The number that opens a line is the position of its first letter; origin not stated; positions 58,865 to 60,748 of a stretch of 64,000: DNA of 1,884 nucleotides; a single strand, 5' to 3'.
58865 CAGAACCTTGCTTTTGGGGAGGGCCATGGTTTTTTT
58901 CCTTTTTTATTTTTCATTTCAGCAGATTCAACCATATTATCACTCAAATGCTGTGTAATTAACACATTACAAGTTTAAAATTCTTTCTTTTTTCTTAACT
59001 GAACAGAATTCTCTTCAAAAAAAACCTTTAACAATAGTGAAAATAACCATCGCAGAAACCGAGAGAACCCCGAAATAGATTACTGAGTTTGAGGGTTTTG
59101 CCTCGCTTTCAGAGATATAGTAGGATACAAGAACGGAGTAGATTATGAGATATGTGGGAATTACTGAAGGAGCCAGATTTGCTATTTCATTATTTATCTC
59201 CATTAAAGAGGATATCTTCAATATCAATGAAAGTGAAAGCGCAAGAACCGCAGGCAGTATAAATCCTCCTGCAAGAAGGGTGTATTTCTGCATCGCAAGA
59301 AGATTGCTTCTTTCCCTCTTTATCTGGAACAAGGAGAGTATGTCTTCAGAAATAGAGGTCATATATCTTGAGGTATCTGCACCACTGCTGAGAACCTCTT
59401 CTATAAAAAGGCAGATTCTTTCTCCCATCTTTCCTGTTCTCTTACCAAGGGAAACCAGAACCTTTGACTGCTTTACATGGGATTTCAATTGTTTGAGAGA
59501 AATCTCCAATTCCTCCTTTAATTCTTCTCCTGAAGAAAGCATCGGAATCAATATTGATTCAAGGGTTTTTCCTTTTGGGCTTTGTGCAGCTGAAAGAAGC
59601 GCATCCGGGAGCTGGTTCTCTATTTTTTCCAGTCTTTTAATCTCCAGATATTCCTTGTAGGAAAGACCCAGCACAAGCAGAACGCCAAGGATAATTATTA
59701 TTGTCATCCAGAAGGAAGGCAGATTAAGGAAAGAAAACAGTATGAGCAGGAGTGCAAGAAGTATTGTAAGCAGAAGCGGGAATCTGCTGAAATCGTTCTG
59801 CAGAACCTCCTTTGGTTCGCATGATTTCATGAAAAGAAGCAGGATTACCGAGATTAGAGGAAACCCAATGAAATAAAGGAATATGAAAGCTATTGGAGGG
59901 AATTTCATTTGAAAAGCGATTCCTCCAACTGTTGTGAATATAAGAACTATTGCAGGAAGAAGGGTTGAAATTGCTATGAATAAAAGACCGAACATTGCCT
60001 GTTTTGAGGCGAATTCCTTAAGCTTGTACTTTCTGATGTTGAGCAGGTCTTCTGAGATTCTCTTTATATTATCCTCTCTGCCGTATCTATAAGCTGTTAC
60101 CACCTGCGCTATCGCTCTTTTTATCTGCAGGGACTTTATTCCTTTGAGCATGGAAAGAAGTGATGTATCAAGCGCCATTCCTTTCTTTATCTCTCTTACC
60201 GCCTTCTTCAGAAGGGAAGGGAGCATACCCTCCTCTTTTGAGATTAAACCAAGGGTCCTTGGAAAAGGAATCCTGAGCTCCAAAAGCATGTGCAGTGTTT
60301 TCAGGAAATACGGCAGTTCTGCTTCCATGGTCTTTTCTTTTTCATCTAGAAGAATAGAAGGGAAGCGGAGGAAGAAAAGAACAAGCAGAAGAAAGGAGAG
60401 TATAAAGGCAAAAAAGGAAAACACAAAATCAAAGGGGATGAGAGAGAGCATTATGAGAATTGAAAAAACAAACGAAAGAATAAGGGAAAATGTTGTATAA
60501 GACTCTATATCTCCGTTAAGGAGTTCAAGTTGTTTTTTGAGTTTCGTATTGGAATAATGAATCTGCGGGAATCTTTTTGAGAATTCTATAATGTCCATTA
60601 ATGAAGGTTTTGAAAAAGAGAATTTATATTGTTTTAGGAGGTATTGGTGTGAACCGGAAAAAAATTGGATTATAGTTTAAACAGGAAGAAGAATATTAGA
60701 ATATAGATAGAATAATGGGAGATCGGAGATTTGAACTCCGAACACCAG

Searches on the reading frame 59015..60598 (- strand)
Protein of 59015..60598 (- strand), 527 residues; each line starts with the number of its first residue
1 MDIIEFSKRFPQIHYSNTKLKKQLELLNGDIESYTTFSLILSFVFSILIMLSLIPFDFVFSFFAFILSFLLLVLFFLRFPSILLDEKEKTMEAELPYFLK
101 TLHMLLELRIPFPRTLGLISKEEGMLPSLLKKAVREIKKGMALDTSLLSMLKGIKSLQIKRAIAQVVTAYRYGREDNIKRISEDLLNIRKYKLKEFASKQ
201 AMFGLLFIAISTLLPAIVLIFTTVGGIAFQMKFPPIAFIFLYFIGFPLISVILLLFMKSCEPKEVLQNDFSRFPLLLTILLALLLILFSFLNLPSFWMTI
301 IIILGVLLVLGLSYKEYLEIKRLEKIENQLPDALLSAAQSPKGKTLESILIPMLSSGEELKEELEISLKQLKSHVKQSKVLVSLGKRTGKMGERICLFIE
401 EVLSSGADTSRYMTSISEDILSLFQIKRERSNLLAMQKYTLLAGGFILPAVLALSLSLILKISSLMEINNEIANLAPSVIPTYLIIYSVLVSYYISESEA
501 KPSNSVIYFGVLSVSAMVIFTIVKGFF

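Call 43: search_protein_families(library=pfam, proteins=[window:59015-60598:-], max_evalue=0.001)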
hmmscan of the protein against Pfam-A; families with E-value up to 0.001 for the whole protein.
window:59015-60598:- (527 aa): 1 family
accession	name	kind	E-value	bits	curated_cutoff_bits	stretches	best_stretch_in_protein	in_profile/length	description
PF00482.28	T2SSF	-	4.6e-07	30.3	25.2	1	98-220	1-123/125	Type II secretion system (T2SS), protein F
